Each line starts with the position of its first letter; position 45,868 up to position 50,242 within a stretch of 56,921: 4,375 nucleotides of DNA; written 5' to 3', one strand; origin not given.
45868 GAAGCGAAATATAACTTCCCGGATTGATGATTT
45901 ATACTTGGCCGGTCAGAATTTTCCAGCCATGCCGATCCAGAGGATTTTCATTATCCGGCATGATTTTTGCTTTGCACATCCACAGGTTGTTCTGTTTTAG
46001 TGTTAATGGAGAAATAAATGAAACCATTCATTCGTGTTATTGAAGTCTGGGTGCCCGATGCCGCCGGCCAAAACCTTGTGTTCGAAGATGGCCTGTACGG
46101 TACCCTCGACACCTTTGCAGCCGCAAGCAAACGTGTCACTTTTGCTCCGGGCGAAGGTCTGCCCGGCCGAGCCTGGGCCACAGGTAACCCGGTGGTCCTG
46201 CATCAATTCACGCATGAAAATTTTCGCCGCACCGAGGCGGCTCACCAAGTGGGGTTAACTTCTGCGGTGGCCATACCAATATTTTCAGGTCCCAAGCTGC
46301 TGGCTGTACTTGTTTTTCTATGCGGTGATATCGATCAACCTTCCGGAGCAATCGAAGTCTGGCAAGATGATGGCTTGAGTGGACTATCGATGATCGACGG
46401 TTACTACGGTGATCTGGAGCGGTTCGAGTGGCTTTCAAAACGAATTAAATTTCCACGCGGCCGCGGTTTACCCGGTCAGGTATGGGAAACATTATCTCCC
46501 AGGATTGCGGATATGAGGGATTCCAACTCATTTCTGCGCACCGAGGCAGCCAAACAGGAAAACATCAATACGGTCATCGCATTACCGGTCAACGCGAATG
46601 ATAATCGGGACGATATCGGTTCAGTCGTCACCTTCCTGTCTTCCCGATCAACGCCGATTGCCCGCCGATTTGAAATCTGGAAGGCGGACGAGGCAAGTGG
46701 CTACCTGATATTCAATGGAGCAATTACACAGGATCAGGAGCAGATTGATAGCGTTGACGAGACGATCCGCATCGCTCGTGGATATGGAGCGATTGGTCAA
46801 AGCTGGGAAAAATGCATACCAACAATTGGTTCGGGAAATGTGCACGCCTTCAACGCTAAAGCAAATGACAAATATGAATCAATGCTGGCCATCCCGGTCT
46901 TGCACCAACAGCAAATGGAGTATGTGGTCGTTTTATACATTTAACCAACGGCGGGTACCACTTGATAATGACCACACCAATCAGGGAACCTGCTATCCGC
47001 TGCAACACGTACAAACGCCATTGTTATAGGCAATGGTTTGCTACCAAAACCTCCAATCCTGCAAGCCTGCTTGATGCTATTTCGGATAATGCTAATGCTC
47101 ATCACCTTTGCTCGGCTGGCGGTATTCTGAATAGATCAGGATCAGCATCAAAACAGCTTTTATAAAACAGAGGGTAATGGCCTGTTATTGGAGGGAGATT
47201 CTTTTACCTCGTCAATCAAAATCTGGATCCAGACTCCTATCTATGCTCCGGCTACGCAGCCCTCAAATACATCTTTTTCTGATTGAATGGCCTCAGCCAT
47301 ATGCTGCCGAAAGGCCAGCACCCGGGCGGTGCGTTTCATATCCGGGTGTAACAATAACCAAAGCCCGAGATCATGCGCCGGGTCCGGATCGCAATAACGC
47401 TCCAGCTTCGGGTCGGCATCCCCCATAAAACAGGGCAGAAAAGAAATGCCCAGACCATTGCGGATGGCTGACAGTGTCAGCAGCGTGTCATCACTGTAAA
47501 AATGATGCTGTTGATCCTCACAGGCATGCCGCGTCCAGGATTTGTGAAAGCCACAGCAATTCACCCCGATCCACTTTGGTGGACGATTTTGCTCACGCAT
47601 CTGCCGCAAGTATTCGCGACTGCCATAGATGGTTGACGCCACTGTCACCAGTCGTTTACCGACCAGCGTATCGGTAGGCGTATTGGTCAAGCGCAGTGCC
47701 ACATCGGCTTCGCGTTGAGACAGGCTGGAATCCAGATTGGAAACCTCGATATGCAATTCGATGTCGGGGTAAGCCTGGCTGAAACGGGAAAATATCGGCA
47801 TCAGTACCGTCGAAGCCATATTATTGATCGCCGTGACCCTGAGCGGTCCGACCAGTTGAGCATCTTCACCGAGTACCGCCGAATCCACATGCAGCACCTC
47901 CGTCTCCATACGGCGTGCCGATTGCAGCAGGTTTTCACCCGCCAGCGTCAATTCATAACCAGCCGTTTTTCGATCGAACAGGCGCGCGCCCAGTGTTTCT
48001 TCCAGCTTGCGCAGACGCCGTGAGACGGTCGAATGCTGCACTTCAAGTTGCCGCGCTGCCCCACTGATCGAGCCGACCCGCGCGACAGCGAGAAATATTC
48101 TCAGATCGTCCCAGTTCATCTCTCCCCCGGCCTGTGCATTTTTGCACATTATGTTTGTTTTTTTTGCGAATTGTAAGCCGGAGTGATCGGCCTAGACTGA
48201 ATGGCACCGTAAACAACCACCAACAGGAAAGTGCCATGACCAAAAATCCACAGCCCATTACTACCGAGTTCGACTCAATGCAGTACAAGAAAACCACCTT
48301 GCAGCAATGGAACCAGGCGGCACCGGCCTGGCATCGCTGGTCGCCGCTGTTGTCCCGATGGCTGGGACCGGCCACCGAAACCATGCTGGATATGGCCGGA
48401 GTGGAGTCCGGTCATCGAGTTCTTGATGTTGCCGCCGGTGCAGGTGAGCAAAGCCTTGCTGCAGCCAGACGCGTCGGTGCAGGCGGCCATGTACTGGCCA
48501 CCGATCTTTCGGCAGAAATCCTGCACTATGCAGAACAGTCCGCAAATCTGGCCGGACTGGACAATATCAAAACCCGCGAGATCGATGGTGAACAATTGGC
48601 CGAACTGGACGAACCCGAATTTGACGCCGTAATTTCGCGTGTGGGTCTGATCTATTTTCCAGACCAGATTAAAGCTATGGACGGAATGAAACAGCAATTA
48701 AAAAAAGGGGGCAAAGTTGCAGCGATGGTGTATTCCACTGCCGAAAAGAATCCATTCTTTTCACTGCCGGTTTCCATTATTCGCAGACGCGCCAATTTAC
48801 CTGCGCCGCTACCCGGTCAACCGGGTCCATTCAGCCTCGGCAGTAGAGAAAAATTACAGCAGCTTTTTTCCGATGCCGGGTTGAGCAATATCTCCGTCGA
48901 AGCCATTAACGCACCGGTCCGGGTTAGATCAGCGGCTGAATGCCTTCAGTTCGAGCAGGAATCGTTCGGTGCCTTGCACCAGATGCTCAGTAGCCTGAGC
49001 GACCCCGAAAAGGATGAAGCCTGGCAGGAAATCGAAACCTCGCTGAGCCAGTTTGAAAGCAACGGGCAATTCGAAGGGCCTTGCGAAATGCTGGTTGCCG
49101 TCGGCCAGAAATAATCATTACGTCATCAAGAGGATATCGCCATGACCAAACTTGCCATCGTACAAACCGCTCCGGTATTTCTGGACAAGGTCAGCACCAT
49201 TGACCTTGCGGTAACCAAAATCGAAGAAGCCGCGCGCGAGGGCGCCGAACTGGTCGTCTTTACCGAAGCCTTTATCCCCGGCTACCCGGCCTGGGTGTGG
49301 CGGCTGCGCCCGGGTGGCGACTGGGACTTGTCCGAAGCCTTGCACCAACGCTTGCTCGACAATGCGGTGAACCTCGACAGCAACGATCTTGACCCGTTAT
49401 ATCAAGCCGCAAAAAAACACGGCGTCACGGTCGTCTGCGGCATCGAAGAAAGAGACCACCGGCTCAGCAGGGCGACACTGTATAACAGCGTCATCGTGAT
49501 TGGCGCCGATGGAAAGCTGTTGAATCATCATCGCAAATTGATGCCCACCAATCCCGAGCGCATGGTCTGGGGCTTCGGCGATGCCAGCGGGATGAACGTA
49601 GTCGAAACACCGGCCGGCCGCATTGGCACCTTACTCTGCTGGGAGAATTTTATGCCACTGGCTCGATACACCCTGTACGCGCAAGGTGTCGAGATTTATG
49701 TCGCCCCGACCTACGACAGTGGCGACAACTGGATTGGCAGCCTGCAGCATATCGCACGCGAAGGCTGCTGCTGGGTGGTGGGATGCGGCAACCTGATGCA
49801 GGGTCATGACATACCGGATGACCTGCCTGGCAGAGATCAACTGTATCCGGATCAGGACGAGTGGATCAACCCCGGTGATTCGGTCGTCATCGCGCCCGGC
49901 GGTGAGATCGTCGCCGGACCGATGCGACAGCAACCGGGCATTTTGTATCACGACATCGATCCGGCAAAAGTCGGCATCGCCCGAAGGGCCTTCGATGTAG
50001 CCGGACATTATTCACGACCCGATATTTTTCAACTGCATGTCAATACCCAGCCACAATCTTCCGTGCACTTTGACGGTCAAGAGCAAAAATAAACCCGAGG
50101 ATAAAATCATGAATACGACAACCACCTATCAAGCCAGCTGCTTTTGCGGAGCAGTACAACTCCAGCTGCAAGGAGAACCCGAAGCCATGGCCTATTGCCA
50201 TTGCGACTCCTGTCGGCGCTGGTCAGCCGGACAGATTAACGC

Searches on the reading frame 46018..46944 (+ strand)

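Call 77: search_protein_families(library=pfam, proteins=[window:46018-46944:+], max_evalue=0.00001)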
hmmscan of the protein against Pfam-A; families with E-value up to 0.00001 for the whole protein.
window:46018-46944:+ (308 aa): 3 families
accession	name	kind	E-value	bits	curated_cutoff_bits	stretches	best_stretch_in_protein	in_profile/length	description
PF13185.12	GAF_2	-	3.5e-13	50.4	28.6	1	31-100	41-108/136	GAF domain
PF14215.12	bHLH-MYC_N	-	2.3e-09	38.2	30.2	0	31-91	94-157/181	bHLH-MYC and R2R3-MYB transcription factors N-terminal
PF01590.32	GAF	-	8.6e-08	33.2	22.4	1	33-118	35-117/133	GAF domain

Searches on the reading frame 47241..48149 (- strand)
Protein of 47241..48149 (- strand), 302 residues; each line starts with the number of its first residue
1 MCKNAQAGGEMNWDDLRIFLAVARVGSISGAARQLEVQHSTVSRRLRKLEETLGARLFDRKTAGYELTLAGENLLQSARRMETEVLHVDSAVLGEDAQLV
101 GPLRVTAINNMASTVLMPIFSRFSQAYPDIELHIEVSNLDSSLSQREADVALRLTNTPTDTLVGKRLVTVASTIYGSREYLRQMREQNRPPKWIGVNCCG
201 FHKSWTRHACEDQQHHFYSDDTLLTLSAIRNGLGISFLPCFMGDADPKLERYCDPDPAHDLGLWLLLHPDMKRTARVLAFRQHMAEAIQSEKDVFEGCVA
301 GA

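Call 77: search_protein_families(library=pfam, proteins=[window:47241-48149:-], max_evalue=0.00001)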
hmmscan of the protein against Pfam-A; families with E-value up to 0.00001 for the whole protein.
window:47241-48149:- (302 aa): 3 families
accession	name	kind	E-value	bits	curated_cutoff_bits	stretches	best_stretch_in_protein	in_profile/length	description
PF03466.25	LysR_substrate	-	7.7e-24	84.7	28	1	98-287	3-207/209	LysR substrate binding domain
PF00126.33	HTH_1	-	1.3e-21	76.7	26.6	1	13-72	1-60/60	Bacterial regulatory helix-turn-helix protein, lysR family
PF13556.12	HTH_30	-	4.2e-06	26.9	27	0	25-62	12-49/59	PucR C-terminal helix-turn-helix domain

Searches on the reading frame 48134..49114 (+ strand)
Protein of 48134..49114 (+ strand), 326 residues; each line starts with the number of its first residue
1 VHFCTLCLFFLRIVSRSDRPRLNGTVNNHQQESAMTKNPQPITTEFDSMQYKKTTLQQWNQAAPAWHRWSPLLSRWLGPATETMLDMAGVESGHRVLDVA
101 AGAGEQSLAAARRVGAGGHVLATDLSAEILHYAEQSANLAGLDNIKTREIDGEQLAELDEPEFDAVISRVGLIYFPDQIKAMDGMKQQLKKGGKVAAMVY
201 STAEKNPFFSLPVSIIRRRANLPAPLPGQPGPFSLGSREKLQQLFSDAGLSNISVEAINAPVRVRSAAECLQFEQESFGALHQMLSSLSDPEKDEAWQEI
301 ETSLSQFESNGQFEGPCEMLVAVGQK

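Call 77: search_protein_families(library=pfam, proteins=[window:48134-49114:+], max_evalue=0.00001)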
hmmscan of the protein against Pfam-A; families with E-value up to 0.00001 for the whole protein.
window:48134-49114:+ (326 aa): 8 families
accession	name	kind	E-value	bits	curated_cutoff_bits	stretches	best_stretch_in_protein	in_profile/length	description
PF13847.12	Methyltransf_31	-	1.6e-17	64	27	1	91-206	2-118/145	Methyltransferase domain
PF13649.12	Methyltransf_25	-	3.9e-17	63.2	27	1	96-193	1-97/97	Methyltransferase domain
PF01209.24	Ubie_methyltran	-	3.4e-15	56.5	20.1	1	84-206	39-160/233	ubiE/COQ5 methyltransferase family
PF08241.18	Methyltransf_11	-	1.2e-14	55.1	21.2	1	97-196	1-94/95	Methyltransferase domain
PF13489.12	Methyltransf_23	-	2.9e-09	37.3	27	1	91-254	21-163/164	Methyltransferase domain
PF08242.18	Methyltransf_12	-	1.4e-08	35.8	30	1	97-194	1-97/98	Methyltransferase domain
PF01135.25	PCMT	-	1.5e-07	31.9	20.3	1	83-199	64-173/210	Protein-L-isoaspartate(D-aspartate) O-methyltransferase (PCMT)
PF02353.26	CMAS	-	4.3e-06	26.7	27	1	83-171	53-135/273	Mycolic acid cyclopropane synthetase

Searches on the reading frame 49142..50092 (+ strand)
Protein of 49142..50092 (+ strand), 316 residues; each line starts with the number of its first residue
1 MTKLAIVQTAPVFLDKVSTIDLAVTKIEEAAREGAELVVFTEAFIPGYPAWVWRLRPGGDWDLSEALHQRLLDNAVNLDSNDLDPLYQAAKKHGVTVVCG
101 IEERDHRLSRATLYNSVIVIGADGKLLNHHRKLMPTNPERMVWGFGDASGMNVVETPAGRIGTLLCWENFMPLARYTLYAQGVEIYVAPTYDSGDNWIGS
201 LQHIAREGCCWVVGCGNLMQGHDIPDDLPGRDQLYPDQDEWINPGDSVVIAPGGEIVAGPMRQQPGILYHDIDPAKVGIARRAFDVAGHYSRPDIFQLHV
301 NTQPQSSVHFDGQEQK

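Call 77: search_protein_families(library=pfam, proteins=[window:49142-50092:+], max_evalue=0.00001)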
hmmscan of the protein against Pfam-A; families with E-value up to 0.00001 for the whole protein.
window:49142-50092:+ (316 aa): 1 family
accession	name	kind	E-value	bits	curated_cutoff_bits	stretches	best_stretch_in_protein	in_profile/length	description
PF00795.27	CN_hydrolase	-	6e-49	167.1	23.2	1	3-281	1-255/256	Carbon-nitrogen hydrolase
